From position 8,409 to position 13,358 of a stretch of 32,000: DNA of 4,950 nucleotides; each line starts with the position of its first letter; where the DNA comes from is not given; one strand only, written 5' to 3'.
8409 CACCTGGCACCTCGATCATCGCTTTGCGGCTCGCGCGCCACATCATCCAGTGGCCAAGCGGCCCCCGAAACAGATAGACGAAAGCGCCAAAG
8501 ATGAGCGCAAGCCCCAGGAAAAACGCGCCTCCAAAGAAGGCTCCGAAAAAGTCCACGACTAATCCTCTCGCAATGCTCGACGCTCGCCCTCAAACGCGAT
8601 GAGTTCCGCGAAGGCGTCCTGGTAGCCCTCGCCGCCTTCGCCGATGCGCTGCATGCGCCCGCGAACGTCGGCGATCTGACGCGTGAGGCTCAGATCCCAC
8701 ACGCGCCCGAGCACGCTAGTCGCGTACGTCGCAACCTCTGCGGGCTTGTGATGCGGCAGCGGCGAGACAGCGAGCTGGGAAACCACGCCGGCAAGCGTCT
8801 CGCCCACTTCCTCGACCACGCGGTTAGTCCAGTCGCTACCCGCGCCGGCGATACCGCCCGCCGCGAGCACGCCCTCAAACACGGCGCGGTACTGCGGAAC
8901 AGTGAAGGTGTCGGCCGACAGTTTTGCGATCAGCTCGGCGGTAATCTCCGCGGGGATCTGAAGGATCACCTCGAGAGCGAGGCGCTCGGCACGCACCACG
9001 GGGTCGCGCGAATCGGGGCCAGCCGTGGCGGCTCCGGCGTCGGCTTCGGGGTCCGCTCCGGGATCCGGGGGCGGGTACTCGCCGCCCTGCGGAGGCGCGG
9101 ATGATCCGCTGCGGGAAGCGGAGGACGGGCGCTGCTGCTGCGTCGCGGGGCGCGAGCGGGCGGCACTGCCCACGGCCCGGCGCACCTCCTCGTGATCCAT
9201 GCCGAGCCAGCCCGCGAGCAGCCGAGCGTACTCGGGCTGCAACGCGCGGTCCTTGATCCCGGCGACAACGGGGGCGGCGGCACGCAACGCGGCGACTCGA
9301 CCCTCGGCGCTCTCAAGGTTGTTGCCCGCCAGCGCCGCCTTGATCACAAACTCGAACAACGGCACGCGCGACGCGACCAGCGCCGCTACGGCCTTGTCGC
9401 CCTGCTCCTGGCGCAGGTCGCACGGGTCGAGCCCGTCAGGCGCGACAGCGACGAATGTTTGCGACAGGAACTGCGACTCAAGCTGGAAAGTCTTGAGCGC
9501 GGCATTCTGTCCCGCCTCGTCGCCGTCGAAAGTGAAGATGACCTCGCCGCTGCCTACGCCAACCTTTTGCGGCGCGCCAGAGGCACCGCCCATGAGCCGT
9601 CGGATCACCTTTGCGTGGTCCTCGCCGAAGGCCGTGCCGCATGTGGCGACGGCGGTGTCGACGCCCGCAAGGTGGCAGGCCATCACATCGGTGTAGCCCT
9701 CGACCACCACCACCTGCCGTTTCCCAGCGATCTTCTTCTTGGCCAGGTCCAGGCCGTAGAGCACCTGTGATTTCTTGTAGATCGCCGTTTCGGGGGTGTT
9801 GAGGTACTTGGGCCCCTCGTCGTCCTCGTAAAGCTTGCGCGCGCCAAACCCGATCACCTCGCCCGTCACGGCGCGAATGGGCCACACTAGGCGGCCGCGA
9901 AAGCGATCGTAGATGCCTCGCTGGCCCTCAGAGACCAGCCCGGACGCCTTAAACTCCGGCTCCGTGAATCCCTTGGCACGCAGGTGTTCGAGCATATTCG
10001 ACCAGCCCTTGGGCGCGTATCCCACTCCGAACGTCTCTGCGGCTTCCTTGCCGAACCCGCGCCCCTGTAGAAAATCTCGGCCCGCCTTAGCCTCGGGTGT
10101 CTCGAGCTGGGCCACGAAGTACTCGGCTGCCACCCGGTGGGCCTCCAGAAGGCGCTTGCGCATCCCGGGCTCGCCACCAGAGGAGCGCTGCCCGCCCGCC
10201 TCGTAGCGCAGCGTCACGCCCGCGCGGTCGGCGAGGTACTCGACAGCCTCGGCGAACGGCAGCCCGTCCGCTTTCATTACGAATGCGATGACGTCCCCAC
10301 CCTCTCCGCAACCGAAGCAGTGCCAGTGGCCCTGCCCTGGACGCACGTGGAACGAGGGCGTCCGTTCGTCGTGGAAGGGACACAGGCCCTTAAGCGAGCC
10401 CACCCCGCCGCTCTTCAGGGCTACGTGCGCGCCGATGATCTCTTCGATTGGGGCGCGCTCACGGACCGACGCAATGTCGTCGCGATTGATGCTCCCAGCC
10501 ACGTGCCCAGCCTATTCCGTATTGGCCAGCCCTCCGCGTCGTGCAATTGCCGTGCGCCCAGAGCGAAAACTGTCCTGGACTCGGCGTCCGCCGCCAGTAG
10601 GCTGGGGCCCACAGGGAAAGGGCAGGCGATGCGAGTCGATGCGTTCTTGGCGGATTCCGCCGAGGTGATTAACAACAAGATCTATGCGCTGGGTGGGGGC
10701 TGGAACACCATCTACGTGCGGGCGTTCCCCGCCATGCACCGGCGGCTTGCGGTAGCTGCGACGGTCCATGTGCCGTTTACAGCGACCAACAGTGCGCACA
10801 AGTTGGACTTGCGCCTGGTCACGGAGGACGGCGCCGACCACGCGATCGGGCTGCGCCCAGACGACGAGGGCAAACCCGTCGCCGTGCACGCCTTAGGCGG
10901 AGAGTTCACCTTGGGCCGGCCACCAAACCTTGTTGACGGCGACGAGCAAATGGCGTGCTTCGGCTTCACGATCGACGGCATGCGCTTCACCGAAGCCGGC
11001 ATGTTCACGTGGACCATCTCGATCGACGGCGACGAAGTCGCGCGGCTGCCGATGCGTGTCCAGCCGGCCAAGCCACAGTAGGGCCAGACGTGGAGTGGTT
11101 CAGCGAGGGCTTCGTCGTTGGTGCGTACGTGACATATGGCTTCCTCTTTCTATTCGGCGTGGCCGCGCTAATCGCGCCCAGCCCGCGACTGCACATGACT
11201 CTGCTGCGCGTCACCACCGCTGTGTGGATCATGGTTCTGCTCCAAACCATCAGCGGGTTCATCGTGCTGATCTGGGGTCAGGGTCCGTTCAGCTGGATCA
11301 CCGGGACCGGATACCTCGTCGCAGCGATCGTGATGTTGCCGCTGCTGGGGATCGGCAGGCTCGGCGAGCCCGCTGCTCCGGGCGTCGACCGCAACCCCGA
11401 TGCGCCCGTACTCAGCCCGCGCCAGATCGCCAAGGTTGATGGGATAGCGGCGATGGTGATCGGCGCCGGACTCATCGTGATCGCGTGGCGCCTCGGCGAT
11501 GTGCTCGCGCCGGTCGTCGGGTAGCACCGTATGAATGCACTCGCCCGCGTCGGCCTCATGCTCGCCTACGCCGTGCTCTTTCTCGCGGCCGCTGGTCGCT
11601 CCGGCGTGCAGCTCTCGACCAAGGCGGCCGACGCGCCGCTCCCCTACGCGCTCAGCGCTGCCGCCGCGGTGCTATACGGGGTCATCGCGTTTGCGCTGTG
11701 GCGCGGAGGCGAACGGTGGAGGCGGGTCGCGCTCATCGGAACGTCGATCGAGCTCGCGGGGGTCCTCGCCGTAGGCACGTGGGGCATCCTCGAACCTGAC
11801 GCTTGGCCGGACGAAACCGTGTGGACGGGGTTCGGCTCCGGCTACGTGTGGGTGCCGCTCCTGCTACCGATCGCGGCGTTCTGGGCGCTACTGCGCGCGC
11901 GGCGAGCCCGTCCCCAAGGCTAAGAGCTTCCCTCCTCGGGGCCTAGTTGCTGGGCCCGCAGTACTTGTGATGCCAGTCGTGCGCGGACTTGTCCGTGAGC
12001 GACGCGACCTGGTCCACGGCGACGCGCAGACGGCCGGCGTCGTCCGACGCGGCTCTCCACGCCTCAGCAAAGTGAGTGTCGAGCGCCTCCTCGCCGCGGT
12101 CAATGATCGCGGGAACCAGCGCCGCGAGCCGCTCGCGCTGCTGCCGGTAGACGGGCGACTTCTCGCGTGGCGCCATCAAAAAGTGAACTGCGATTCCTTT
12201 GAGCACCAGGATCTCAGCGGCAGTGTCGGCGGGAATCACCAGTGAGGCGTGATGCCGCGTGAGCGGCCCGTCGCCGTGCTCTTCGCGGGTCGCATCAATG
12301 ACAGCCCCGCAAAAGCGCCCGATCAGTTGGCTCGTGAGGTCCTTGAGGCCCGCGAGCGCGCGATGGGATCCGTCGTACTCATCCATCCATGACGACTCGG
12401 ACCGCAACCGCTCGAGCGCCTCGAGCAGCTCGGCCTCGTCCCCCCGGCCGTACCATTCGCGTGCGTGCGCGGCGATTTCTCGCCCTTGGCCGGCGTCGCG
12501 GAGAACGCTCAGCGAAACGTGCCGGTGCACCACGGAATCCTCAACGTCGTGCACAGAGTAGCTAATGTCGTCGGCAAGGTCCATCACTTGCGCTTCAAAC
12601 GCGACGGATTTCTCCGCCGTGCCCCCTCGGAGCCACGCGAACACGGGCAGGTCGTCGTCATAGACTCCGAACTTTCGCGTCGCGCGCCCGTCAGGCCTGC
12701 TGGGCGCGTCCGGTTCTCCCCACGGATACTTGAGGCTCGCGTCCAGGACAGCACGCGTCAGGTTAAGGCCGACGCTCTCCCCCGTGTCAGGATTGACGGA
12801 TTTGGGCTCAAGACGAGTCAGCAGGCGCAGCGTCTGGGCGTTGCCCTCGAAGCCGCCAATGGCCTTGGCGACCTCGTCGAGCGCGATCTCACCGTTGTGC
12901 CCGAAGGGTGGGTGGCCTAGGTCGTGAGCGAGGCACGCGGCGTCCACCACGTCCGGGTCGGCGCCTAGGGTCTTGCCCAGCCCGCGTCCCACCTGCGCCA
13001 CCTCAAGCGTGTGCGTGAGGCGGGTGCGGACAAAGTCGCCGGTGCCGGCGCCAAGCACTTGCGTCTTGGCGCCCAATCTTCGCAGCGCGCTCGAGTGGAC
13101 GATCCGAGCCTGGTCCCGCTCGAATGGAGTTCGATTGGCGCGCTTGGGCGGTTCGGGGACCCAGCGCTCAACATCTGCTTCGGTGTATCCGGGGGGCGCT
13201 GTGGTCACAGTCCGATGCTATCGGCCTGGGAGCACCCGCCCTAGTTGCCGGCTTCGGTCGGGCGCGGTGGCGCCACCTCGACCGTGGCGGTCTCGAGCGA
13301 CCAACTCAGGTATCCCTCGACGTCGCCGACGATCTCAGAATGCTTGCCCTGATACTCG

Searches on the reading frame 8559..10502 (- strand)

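Call 48: search_protein_families(library=pfam, proteins=[window:8559-10502:-])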
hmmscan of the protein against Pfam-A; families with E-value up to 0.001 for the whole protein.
window:8559-10502:- (647 aa): 7 families
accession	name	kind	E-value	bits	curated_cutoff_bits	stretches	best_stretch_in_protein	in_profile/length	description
PF08275.17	DNAG_N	-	9.7e-39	132.8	26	1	128-255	1-128/128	DNA primase catalytic core, N-terminal domain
PF01807.25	Zn_ribbon_DnaG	-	5.9e-30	103.4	24.9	1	7-101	3-96/98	CHC2 zinc finger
PF10410.14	DnaB_bind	-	1.3e-19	70.6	20.6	1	383-436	1-54/56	DnaB-helicase binding domain of primase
PF13662.12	Toprim_4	-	2.8e-15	56.7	25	1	263-350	2-83/85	Toprim domain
PF13155.12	Toprim_2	-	1.4e-11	45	22.1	1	265-362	1-86/88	Toprim-like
PF01751.28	Toprim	-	1.6e-08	35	23.1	1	264-344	2-82/96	Toprim domain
PF08278.16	DnaG_DnaB_bind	-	1.6e-07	32.1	29.1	1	506-619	1-112/124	DNA primase DnaG DnaB-binding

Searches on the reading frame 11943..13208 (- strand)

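Call 48: search_protein_families(library=pfam, proteins=[window:11943-13208:-])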
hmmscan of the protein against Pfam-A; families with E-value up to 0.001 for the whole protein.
window:11943-13208:- (421 aa): 2 families
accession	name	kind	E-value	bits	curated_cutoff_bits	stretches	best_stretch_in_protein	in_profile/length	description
PF13286.11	HD_assoc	-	4.1e-18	66.1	22.2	1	324-414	2-90/91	Phosphohydrolase-associated domain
PF01966.28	HD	-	1.8e-11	44.8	22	1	63-128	1-63/116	HD domain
